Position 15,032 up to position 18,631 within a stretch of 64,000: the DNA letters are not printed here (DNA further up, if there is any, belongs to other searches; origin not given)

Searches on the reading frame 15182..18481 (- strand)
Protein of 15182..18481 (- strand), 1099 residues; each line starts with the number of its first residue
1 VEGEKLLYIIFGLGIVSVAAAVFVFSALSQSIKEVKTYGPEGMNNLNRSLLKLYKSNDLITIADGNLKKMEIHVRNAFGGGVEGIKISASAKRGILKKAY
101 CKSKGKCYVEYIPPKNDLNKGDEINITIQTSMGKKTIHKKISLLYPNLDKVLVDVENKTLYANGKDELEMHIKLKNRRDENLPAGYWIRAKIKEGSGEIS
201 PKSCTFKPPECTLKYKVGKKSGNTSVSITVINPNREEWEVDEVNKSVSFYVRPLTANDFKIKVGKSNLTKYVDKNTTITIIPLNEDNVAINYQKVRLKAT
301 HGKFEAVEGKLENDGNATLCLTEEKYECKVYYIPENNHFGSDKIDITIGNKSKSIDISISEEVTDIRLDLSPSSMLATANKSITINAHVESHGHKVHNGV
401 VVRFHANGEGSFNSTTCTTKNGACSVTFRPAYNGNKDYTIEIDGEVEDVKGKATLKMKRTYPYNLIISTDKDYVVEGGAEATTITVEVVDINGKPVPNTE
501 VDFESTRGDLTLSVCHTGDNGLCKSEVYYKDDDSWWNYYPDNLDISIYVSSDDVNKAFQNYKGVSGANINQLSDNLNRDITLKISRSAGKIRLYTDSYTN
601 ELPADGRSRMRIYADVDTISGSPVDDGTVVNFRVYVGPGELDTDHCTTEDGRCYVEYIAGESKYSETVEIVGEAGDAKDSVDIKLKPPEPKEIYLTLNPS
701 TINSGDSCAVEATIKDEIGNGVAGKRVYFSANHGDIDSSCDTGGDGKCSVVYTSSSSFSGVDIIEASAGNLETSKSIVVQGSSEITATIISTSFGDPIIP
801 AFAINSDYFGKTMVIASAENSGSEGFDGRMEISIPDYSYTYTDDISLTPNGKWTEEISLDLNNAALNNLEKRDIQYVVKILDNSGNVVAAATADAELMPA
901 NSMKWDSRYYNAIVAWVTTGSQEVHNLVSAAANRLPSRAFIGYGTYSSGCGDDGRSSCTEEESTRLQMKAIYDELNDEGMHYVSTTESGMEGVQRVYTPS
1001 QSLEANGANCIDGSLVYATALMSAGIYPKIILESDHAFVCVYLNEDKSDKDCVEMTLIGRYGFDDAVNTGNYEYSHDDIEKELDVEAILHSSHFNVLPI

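Call 83: search_protein_families(library=pfam, proteins=[window:15182-18481:-], max_evalue=0.00001)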
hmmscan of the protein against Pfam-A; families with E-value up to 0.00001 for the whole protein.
window:15182-18481:- (1099 aa): 2 families
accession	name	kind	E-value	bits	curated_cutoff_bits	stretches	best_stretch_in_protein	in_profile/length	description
PF02369.22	Big_1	-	4.8e-33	113.6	34.9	2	468-525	5-64/93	Bacterial Ig-like domain (group 1)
PF09134.16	Invasin_D3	-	6.9e-17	62.2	33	0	467-523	7-63/98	Invasin, domain 3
